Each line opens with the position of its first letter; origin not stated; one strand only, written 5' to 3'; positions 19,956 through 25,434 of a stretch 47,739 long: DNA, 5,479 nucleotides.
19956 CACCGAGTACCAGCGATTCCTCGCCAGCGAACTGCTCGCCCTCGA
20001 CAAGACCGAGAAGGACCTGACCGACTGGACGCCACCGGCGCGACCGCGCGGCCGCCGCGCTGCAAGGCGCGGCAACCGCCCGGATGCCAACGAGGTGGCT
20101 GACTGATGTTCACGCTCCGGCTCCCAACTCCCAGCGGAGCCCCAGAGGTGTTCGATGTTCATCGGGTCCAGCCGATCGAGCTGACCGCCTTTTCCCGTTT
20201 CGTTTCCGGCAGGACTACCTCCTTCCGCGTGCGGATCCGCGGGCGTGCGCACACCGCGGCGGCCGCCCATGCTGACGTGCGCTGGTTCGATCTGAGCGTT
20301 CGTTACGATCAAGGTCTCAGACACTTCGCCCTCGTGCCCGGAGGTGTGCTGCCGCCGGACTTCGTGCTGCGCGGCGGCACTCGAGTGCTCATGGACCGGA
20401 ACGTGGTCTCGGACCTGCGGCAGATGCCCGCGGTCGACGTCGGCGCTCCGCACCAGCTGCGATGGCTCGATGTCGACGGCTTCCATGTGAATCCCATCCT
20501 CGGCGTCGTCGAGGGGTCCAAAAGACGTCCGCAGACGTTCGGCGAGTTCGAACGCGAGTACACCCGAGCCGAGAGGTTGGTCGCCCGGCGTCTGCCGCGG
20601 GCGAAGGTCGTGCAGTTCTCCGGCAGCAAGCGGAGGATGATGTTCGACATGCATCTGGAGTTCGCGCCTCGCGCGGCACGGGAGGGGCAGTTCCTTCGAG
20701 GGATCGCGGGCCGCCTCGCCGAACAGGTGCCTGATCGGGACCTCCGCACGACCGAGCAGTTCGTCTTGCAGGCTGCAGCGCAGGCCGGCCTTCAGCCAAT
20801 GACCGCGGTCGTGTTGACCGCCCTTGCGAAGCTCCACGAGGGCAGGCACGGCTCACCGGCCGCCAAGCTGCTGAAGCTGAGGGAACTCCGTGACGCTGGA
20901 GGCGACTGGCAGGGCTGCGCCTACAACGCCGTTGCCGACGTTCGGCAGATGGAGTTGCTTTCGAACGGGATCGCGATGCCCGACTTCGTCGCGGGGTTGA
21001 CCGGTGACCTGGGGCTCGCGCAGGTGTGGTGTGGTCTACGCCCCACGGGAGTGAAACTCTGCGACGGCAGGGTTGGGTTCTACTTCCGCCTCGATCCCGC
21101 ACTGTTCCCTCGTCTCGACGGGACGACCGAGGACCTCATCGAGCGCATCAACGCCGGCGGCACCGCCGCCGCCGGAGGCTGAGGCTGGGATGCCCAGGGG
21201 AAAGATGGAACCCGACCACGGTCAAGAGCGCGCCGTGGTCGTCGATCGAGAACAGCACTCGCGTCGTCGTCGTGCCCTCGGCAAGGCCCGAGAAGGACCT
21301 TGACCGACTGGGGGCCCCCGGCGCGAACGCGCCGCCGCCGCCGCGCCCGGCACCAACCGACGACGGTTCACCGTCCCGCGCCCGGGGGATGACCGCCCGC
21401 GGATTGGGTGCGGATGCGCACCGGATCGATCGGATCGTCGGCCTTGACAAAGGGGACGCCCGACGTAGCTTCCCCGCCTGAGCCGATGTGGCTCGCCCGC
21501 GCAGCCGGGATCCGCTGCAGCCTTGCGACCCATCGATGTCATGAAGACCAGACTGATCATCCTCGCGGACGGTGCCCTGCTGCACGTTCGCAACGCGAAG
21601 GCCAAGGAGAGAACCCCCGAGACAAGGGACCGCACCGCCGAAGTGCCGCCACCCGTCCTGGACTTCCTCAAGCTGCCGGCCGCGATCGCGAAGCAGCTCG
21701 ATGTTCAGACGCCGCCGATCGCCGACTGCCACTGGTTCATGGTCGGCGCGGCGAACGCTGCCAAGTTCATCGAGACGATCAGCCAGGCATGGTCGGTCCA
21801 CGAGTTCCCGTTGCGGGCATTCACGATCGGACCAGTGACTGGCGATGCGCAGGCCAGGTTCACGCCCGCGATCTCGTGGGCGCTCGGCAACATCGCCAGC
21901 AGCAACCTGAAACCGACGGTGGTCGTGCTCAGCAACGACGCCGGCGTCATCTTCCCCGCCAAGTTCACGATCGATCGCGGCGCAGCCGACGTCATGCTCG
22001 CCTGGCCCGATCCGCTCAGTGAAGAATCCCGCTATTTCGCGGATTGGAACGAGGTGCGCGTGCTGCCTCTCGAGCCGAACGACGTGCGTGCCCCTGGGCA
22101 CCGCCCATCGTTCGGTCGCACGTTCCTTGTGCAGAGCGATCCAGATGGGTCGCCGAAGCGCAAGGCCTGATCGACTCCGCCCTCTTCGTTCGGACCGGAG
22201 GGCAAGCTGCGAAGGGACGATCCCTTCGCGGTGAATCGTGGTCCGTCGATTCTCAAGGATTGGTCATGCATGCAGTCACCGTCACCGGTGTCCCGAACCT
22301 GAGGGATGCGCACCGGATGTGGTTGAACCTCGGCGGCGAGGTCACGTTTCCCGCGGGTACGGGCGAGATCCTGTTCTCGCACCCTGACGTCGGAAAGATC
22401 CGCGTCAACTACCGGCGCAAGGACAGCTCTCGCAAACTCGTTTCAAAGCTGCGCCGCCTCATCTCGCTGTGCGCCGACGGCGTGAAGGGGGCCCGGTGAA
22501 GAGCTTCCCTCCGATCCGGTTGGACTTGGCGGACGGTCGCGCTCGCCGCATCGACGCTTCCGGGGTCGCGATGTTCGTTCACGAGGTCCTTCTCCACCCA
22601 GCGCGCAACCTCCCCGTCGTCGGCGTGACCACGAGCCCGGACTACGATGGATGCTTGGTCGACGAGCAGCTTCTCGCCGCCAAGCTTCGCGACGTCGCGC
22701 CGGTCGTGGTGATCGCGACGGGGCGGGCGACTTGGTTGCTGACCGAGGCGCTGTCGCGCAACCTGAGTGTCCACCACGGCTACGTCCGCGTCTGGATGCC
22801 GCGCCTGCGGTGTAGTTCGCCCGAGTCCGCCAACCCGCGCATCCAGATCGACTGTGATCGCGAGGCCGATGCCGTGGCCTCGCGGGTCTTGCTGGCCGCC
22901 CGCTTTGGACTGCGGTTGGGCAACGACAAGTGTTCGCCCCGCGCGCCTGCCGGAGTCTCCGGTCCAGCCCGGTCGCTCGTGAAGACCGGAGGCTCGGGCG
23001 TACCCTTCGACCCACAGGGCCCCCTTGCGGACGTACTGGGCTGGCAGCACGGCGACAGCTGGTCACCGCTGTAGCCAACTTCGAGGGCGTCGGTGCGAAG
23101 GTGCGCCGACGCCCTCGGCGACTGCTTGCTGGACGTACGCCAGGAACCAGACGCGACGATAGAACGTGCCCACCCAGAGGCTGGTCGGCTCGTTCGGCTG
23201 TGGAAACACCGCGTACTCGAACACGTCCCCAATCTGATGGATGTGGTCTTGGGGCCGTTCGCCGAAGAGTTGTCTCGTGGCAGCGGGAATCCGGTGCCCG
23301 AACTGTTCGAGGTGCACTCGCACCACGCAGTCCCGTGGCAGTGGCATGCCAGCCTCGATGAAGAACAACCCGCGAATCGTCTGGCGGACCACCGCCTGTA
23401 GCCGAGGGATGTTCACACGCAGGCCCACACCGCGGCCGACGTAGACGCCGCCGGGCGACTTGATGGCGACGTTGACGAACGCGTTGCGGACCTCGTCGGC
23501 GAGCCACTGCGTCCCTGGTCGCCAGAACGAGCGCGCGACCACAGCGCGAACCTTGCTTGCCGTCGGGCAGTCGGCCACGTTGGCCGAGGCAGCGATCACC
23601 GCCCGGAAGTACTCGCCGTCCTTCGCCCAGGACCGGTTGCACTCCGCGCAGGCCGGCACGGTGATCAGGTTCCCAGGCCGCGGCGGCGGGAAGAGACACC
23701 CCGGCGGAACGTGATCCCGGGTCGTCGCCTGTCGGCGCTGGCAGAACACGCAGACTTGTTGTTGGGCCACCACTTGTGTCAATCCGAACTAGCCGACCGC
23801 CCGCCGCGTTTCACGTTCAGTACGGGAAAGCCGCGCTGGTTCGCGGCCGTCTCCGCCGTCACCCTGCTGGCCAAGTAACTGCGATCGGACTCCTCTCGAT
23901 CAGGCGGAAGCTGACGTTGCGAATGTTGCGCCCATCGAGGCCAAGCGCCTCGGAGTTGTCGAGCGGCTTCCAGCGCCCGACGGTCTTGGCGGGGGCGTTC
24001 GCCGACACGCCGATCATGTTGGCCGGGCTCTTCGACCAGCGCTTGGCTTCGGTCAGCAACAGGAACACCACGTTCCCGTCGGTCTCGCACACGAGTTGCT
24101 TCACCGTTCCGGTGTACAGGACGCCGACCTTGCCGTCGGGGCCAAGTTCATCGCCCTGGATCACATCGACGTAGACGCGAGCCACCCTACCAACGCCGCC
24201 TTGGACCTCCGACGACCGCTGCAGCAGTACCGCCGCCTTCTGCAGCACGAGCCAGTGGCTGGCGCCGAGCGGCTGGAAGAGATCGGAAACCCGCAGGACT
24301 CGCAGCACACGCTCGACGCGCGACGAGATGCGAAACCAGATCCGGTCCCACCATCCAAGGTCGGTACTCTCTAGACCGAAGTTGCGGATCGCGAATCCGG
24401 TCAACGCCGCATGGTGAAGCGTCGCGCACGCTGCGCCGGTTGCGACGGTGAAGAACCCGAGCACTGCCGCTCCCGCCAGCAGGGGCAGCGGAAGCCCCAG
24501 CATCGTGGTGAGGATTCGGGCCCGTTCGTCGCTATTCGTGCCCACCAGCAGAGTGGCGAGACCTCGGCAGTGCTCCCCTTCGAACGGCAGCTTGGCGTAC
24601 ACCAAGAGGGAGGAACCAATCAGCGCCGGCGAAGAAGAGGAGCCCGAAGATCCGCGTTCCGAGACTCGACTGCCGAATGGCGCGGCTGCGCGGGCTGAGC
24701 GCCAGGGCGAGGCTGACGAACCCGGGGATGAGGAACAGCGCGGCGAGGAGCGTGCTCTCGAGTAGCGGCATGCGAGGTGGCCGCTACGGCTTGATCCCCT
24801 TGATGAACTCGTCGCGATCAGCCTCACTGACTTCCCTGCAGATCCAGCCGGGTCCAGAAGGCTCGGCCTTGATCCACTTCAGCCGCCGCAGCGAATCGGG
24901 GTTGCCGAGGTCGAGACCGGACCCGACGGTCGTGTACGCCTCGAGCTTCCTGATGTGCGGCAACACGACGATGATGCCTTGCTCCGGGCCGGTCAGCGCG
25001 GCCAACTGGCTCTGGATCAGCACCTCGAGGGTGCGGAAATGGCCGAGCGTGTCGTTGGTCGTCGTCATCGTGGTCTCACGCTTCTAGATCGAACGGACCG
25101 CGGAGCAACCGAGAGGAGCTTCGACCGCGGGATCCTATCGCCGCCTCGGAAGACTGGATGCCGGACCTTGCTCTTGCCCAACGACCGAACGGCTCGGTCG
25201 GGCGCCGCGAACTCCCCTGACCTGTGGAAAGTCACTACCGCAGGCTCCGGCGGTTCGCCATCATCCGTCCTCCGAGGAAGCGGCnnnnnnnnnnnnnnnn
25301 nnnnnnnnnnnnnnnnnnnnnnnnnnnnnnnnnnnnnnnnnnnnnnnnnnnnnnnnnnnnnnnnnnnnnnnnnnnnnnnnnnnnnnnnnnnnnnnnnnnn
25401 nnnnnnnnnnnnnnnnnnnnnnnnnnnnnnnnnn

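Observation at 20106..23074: Four-gene cassette of unknown proteins coupled to pglX inside the BREX locus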

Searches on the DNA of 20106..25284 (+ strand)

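Call 75: search_dna_similar(query=window:20106-25284:+, collection=plasmids, mode=distant, max_rows=15)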
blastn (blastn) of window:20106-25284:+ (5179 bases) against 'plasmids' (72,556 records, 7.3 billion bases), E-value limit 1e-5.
No match.

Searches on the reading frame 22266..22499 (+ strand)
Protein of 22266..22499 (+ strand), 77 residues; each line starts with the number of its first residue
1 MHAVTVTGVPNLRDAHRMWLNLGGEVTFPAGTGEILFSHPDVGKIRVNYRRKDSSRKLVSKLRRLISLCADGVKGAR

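Call 8: search_protein_families(library=pfam, proteins=[window:22266-22499:+], max_evalue=1)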
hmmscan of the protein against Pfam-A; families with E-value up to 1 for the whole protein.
window:22266-22499:+ (77 aa): 1 family
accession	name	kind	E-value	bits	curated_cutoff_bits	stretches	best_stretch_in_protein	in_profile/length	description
PF14499.12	DUF4437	-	0.2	11.2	24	1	13-39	72-98/250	Domain of unknown function (DUF4437)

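Call 9: search_protein_families(library=padloc, proteins=[window:22266-22499:+], max_evalue=1)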
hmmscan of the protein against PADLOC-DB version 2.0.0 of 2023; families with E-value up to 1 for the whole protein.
window:22266-22499:+ (77 aa): 0 families

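Call 10: search_protein_families(library=ncbifam, proteins=[window:22266-22499:+], max_evalue=1)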
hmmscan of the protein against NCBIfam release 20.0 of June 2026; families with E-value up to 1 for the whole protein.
window:22266-22499:+ (77 aa): 0 families

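Call 33: search_protein_families(library=phrogs, proteins=[window:22266-22499:+], max_evalue=0.1)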
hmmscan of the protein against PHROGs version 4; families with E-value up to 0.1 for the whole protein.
window:22266-22499:+ (77 aa): 0 families

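Call 36: search_solved_structures(query=A5, max_evalue=10, show_alignments=2)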
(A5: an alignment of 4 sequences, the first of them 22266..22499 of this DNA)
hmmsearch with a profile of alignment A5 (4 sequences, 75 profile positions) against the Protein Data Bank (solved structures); distinct sequences matched with E-value up to 10: 4.
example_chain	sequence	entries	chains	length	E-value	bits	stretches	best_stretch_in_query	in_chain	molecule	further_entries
5buq_A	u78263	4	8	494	0.049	16.6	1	22-44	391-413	2-succinylbenzoate--CoA ligase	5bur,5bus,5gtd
5ie0_A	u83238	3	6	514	0.067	16.2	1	6-43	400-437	Oxalate--CoA ligase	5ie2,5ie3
5x8f_A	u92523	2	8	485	0.07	16.1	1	22-44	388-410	2-succinylbenzoate--CoA ligase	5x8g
6qjz_A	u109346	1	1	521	0.94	12.5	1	7-44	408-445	oxalyl CoA-synthetase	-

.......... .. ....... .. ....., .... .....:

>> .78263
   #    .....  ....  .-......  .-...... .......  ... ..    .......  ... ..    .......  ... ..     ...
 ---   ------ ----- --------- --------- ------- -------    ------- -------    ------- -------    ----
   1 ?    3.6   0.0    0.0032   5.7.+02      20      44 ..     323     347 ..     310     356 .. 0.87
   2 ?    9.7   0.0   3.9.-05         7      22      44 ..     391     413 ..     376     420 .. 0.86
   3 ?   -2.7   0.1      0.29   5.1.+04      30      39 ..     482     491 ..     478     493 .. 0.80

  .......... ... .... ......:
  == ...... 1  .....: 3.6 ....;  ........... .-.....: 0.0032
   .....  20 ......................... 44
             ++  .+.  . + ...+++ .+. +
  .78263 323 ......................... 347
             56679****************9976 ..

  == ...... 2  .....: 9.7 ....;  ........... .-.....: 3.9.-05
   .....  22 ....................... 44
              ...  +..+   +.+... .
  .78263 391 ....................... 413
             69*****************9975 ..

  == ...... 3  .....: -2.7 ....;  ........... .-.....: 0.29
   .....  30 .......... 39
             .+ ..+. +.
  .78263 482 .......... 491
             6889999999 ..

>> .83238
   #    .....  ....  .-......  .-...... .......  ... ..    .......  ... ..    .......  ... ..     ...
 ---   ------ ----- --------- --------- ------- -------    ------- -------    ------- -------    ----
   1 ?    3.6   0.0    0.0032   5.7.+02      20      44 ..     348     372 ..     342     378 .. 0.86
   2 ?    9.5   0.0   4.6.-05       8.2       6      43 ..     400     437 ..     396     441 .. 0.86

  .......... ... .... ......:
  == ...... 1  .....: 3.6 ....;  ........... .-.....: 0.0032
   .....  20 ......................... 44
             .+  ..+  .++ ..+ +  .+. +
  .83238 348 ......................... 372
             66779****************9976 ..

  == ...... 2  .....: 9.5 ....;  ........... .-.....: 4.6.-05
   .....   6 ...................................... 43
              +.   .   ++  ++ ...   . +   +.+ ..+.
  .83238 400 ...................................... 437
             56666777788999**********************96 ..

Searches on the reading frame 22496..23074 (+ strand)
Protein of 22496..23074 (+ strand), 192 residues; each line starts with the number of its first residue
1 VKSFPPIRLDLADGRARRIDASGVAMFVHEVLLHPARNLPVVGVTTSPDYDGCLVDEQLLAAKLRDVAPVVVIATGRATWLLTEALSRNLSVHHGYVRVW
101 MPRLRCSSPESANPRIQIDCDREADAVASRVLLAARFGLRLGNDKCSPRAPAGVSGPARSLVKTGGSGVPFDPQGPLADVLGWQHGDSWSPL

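Call 8: search_protein_families(library=pfam, proteins=[window:22496-23074:+], max_evalue=1)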
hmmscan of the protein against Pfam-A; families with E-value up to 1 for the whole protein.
window:22496-23074:+ (192 aa): 0 families

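Call 9: search_protein_families(library=padloc, proteins=[window:22496-23074:+], max_evalue=1)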
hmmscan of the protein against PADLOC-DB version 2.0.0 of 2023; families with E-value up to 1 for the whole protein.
window:22496-23074:+ (192 aa): 3 families
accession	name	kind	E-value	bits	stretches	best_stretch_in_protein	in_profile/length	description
PDLC04161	HEC-07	-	2.4e-13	47.8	1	28-107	179-260/553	-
PDLC04159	HEC-07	-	2.3e-06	24.6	1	16-106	152-240/531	-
PDLC04158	HEC-07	-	0.0005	16.7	1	16-107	156-245/526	-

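Call 10: search_protein_families(library=ncbifam, proteins=[window:22496-23074:+], max_evalue=1)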
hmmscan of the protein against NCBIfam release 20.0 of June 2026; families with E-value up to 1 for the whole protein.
window:22496-23074:+ (192 aa): 0 families

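Call 20: find_homologous_proteins(query=window:22496-23074:+)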
Query window:22496-23074:+ (192 aa): 2 proteins with E <= 0.001 among 1107 candidates.
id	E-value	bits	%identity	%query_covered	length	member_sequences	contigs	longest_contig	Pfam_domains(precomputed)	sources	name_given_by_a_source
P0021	1.5e-86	307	99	72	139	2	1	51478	-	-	-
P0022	1.2e-73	265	68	98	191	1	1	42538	-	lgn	-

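Call 33: search_protein_families(library=phrogs, proteins=[window:22496-23074:+], max_evalue=0.1)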
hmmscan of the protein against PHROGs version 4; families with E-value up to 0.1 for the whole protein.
window:22496-23074:+ (192 aa): 0 families

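Call 37: search_solved_structures(query=A4, max_evalue=10, show_alignments=2)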
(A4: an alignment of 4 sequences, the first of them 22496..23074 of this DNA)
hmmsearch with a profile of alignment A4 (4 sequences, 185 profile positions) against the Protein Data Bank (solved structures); distinct sequences matched with E-value up to 10: 13.
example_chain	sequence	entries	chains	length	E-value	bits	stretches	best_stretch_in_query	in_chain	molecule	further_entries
4u3m_C2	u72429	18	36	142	0.016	18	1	16-81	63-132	40S ribosomal protein S12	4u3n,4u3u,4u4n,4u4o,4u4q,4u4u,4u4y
4v92_BM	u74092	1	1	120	0.032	17.1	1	16-81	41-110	ES12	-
6q8y_D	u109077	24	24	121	0.032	17.1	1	16-81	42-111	40S ribosomal protein S12 | Small ribosomal subunit protein eS12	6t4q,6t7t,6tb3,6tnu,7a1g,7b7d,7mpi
4uer_U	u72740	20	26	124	0.034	17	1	16-81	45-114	ES12 | 40S ribosomal protein S12 | Small ribosomal subunit protein eS12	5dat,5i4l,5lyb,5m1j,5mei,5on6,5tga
5tgm_C2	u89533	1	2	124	0.035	17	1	16-81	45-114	40S Ribosomal Protein S12,40S ribosomal protein S12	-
6wdr_M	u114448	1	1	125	0.037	16.9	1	16-81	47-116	40S ribosomal protein S12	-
4u4r_C2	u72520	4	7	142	0.04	16.8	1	16-81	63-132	40S ribosomal protein S12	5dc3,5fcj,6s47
3j6x_12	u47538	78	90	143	0.041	16.7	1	16-81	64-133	40S ribosomal protein S12 | eS12 (yeast S12) | Small ribosomal subunit protein eS12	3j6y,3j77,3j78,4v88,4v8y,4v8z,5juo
7pzy_N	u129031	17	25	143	0.069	16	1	17-77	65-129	40S ribosomal protein S12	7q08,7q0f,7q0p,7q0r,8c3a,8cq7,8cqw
8jvs_A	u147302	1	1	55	0.8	12.5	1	20-46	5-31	tkoL2_v1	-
8jvz_A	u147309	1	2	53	0.86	12.4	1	19-46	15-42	mkaL2_v1_SH3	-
1guz_A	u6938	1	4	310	1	12.2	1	5-46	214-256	MALATE DEHYDROGENASE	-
1gv1_A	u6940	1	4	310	1.3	11.8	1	5-46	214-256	MALATE DEHYDROGENASE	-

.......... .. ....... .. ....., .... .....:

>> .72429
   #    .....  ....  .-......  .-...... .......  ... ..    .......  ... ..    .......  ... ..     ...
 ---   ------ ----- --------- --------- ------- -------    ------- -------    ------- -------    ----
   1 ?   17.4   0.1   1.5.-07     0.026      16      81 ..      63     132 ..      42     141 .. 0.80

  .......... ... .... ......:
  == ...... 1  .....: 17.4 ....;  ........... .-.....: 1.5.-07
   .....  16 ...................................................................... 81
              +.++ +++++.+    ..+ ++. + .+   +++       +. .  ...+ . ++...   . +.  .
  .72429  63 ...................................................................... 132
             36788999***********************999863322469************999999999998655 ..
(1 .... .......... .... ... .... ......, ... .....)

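Call 112: search_protein_families(library=padloc, alignment_id=A4, max_evalue=0.01)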
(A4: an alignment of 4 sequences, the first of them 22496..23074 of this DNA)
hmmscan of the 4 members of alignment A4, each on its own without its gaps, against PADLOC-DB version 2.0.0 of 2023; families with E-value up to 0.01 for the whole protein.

A. member 1, window:22496-23074:+ (192 aa): 3 families
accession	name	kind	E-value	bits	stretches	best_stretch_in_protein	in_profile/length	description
PDLC04161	HEC-07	-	2.4e-13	47.8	1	28-107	179-260/553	-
PDLC04159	HEC-07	-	2.3e-06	24.6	1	16-106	152-240/531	-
PDLC04158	HEC-07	-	0.0005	16.7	1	16-107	156-245/526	-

B. families by the number of members that match (of 4 scanned): 4 families
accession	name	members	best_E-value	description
PDLC04161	HEC-07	4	1.4e-15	-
PDLC04159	HEC-07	4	1.2e-06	-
PDLC04160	HEC-07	2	3e-05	-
PDLC04158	HEC-07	2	0.0005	-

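Call 117: search_dna_similar(query=window:22496-23074:+, collection=plasmids, mode=protein, max_evalue=0.001, max_rows=10)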
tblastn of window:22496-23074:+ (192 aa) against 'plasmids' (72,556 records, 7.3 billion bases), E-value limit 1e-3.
No match.

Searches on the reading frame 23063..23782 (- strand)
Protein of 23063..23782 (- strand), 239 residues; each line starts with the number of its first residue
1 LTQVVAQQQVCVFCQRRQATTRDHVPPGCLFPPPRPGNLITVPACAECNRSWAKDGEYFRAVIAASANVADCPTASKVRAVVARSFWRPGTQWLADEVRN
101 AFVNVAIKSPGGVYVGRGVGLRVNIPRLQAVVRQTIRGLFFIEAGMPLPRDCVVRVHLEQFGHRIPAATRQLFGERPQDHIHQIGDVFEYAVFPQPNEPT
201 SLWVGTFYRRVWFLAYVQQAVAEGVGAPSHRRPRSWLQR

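Call 8: search_protein_families(library=pfam, proteins=[window:23063-23782:-], max_evalue=1)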
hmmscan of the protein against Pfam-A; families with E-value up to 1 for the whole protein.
window:23063-23782:- (239 aa): 1 family
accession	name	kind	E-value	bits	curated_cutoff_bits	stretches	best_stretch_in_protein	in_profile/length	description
PF14279.12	HNH_5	-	0.059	13.8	27.5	1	11-51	1-42/56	HNH endonuclease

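Call 9: search_protein_families(library=padloc, proteins=[window:23063-23782:-], max_evalue=1)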
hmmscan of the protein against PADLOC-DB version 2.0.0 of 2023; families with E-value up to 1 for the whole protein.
window:23063-23782:- (239 aa): 15 families
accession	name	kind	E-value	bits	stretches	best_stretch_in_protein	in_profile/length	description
PDLC04262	PDC-M01B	-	2.3e-05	22.3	1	5-51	76-122/259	-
PDLC04264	PDC-M01B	-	2.6e-05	22.2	1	6-51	98-143/282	-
PDLC04255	PDC-M01B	-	6.2e-05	20.8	1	7-51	106-150/285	-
PDLC04248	PDC-M01B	-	0.00019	19.5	1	5-51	31-77/216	-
PDLC04250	PDC-M01B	-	0.00036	18.1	1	4-51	89-139/281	-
PDLC04247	PDC-M01B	-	0.0021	16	1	6-51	98-143/286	-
PDLC04259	PDC-M01B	-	0.0022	16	1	4-51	90-137/277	-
PDLC04251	PDC-M01B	-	0.0027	15.1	1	8-51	98-141/279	-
PDLC04252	PDC-M01B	-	0.0029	14.8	1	6-51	93-138/294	-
PDLC04249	PDC-M01B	-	0.0038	14.8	1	6-51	97-142/286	-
PDLC04267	PDC-M01B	-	0.0099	13.6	1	6-51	90-135/275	-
PDLC04266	PDC-M01B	-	0.01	13.4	1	3-54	89-138/281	-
PDLC04256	PDC-M01B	-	0.013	13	1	5-51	102-149/285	-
PDLC04261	PDC-M01B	-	0.03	12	1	9-51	111-153/304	-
PDLC00340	PtuB1|PtuB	-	0.05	11.2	1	2-51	60-109/268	Unknown function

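Call 10: search_protein_families(library=ncbifam, proteins=[window:23063-23782:-], max_evalue=1)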
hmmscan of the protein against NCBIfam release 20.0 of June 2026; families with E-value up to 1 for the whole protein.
window:23063-23782:- (239 aa): 0 families

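Call 33: search_protein_families(library=phrogs, proteins=[window:23063-23782:-], max_evalue=0.1)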
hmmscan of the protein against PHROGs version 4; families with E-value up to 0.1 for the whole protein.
window:23063-23782:- (239 aa): 2 families
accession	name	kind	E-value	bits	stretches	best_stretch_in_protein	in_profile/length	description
phrog_10378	-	DNA, RNA and nucleotide metabolism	0.00089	20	1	5-59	102-155/296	HNH endonuclease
phrog_589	-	DNA, RNA and nucleotide metabolism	0.04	14.6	1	5-55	88-141/179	HNH endonuclease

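Call 118: search_dna_similar(query=window:23063-23782:-, collection=plasmids, mode=protein, max_evalue=0.001, max_rows=10)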
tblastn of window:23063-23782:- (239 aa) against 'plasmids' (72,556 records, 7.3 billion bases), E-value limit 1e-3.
No match.
